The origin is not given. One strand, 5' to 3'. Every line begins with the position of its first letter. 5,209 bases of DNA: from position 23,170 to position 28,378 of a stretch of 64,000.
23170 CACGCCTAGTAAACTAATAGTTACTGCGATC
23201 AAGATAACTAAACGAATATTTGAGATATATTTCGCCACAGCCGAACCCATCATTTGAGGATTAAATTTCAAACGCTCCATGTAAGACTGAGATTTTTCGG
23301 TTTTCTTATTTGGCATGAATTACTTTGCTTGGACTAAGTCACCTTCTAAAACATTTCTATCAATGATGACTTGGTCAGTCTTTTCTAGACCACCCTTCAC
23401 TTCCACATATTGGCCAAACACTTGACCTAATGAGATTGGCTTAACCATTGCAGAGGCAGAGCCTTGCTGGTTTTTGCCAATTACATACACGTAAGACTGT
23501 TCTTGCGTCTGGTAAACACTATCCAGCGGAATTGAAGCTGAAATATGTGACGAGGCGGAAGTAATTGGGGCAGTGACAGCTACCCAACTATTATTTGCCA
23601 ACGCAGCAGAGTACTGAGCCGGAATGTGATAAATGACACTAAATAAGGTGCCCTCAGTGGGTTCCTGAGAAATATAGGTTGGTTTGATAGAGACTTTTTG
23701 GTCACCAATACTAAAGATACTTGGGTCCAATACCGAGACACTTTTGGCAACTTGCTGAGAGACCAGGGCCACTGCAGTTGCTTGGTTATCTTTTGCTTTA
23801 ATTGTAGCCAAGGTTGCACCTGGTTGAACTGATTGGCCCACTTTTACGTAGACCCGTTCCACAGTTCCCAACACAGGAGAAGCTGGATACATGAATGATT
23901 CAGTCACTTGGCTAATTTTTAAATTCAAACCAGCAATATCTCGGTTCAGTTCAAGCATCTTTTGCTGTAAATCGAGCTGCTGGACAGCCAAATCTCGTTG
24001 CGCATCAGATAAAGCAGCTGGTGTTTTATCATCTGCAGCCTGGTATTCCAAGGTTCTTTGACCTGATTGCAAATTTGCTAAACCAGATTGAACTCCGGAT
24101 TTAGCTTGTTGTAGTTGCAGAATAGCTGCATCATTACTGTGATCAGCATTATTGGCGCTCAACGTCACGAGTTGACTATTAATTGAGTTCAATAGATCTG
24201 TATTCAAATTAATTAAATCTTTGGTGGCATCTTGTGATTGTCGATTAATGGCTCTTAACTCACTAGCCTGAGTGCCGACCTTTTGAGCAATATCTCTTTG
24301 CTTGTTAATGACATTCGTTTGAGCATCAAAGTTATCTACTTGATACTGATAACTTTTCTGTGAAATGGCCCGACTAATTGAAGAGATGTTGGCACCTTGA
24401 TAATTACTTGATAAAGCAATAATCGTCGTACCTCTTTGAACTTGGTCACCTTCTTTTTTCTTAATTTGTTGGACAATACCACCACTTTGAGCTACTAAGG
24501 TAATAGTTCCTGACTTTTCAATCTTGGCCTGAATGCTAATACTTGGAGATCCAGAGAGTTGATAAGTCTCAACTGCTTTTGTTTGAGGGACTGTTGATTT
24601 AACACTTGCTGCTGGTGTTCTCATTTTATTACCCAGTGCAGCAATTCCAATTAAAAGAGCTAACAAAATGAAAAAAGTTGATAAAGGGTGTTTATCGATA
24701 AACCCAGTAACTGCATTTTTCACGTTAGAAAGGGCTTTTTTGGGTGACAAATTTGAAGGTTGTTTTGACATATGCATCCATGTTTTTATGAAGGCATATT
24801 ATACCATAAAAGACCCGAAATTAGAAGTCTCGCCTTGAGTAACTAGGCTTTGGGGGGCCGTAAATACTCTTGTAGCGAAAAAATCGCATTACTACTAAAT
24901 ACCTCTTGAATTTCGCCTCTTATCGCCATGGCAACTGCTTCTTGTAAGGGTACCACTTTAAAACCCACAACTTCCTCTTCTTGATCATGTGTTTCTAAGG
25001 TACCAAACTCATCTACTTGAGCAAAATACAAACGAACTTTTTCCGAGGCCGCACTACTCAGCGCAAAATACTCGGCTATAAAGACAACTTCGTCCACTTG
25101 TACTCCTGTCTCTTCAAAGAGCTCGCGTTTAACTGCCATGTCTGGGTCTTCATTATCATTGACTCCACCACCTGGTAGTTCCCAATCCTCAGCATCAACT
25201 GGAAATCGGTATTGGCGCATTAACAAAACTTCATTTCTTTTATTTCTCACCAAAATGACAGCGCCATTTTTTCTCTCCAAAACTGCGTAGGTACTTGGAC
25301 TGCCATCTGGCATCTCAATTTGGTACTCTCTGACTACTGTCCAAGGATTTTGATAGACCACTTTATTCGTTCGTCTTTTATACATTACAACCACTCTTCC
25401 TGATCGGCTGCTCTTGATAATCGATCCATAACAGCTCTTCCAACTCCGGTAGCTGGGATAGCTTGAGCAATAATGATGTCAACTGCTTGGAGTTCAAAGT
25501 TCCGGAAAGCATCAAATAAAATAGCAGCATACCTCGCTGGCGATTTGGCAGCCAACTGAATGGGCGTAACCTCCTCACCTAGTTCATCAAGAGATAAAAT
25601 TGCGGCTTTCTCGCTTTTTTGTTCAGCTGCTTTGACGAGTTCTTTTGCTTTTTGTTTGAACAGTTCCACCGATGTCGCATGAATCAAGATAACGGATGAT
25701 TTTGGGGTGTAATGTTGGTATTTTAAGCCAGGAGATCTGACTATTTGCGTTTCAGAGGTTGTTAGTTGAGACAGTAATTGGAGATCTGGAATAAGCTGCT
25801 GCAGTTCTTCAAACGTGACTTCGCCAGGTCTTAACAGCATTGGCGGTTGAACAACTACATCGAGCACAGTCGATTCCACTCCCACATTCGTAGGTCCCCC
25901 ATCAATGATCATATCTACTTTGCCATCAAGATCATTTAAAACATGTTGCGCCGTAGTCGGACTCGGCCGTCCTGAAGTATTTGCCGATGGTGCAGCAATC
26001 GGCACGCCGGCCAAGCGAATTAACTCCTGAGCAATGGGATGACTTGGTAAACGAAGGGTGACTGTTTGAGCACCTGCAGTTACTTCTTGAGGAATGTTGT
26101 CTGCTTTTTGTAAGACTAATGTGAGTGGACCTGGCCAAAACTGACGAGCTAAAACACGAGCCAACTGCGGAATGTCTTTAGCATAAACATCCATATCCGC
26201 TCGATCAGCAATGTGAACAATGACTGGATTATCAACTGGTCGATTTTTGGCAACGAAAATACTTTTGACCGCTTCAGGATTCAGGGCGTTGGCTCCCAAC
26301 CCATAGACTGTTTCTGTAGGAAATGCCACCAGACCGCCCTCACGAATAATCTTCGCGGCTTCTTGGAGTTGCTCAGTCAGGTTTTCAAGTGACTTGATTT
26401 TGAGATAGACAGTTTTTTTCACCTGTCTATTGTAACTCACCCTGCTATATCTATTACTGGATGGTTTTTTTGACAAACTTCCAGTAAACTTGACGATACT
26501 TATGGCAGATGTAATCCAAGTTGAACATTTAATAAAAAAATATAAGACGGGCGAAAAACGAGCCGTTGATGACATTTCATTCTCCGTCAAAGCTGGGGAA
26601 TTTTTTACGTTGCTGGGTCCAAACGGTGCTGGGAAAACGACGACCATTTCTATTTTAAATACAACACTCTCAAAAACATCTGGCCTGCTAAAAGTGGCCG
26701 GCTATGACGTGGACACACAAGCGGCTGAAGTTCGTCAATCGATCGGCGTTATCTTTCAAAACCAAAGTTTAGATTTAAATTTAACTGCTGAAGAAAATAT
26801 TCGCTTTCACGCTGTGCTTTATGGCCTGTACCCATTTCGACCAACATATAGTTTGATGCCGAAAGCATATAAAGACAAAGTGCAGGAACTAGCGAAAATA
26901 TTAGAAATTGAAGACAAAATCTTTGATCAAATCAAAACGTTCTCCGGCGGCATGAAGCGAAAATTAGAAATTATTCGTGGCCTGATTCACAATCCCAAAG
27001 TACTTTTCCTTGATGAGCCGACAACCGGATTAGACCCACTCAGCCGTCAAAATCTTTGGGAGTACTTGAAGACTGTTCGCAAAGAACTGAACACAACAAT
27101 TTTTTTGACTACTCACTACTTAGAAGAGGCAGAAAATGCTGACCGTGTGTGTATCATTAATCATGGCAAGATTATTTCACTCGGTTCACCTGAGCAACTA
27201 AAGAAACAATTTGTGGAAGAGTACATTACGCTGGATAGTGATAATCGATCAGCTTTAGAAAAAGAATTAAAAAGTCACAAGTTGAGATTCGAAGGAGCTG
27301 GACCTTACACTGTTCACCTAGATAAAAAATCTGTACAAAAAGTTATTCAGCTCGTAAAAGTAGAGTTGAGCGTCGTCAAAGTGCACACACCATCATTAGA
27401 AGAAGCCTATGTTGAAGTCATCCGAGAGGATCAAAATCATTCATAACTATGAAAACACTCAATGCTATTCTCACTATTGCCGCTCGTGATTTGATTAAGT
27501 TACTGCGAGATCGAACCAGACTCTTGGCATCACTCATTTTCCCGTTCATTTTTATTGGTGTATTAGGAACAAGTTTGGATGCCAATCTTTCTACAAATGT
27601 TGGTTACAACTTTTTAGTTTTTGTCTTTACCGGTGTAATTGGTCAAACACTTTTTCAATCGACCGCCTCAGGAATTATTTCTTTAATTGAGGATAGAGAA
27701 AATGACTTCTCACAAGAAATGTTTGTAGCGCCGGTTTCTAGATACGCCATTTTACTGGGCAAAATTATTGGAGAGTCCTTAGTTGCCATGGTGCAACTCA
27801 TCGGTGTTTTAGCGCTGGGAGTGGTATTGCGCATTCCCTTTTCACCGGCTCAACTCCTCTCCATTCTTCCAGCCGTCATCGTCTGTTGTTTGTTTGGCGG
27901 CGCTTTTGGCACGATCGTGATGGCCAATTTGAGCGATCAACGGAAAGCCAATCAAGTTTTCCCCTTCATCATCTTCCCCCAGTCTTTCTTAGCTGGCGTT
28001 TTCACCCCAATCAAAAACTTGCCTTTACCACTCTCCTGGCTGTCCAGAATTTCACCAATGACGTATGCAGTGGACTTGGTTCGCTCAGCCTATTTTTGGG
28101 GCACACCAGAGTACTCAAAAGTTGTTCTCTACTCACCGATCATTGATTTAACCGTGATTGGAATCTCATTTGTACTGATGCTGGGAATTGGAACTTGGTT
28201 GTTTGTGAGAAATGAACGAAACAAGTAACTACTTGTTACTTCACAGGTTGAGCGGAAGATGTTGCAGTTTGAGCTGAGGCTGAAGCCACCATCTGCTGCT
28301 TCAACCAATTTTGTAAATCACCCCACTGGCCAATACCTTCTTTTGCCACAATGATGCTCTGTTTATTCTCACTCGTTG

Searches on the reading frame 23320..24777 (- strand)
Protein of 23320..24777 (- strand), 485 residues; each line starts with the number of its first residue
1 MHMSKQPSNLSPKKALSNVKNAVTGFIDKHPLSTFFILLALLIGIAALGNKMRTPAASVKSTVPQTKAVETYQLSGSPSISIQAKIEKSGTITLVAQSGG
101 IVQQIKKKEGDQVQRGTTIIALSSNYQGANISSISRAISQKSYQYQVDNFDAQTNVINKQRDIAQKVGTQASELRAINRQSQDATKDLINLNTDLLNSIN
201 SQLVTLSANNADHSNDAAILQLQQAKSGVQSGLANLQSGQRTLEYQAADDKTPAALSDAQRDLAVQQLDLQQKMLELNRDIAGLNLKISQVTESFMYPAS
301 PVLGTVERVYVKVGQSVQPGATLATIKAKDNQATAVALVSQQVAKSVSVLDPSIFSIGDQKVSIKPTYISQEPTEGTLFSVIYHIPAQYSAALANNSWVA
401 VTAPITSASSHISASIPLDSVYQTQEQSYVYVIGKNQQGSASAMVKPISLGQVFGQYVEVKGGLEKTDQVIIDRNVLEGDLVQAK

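Call 27: search_protein_families(library=pfam, proteins=[window:23320-24777:-], max_evalue=0.00001)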
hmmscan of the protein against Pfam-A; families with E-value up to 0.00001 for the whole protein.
window:23320-24777:- (485 aa): 3 families
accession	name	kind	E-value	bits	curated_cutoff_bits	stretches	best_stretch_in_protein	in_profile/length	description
PF00364.28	Biotin_lipoyl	-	8.9e-08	32.3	22.1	0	92-121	43-72/73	Biotin-requiring enzyme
PF13533.13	Biotin_lipoyl_2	-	5.4e-07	29.7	29.8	0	299-326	4-31/32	Biotin-lipoyl like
PF13437.12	HlyD_3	-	8.9e-07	30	22.2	0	300-389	4-97/106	HlyD family secretion protein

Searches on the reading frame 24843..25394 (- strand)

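Call 27: search_protein_families(library=pfam, proteins=[window:24843-25394:-], max_evalue=0.00001)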
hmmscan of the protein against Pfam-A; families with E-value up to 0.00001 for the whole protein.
window:24843-25394:- (183 aa): 1 family
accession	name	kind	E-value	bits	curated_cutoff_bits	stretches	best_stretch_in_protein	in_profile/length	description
PF00293.34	NUDIX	-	9.6e-21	74.6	21.1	1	42-155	3-120/134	NUDIX domain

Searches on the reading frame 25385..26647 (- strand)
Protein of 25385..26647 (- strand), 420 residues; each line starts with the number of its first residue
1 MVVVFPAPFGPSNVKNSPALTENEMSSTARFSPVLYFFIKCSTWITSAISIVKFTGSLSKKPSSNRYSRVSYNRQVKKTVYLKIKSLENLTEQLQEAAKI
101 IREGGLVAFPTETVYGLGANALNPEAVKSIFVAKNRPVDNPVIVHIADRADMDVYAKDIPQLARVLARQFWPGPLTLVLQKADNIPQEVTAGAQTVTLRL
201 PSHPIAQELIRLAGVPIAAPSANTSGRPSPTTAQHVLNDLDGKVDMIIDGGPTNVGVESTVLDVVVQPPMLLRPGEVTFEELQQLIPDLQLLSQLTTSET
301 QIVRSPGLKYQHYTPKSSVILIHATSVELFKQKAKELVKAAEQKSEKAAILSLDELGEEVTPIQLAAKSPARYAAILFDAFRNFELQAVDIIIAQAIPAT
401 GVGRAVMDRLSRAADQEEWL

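Call 29: search_protein_families(library=pfam, proteins=[window:25385-26647:-], max_evalue=0.00001)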
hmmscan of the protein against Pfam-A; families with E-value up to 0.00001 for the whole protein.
window:25385-26647:- (420 aa): 2 families
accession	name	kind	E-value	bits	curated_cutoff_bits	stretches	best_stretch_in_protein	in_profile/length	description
PF01300.24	Sua5_yciO_yrdC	-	2.6e-61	206.7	25.1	1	99-275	1-178/178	Telomere recombination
PF03481.19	Sua5_C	-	1.2e-25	91.1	22.9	1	277-414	1-135/136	Threonylcarbamoyl-AMP synthase, C-terminal domain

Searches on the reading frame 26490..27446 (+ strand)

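Call 29: search_protein_families(library=pfam, proteins=[window:26490-27446:+], max_evalue=0.00001)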
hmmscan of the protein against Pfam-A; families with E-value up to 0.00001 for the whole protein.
window:26490-27446:+ (318 aa): 2 families
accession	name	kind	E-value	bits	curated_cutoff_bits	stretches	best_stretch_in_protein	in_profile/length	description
PF00005.33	ABC_tran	-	2.3e-31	109.7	25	1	27-179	2-137/137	ABC transporter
PF13304.12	AAA_21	-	1.6e-09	38.7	27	1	139-209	226-298/304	AAA domain, putative AbiEii toxin, Type IV TA system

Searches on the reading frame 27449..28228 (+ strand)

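Call 29: search_protein_families(library=pfam, proteins=[window:27449-28228:+], max_evalue=0.00001)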
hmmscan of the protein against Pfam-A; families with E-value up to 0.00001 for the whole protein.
window:27449-28228:+ (259 aa): 3 families
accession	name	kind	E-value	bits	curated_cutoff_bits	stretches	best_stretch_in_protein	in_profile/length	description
PF01061.29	ABC2_membrane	-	6.5e-29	101.4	26.9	1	7-216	3-211/211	ABC-2 type transporter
PF12698.13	ABC2_membrane_3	-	3.1e-21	76.3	31.6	1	50-248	157-345/347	ABC-2 family transporter protein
PF12679.13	ABC2_membrane_2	-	1.3e-07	31.6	27.2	1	9-255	2-281/283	ABC-2 family transporter protein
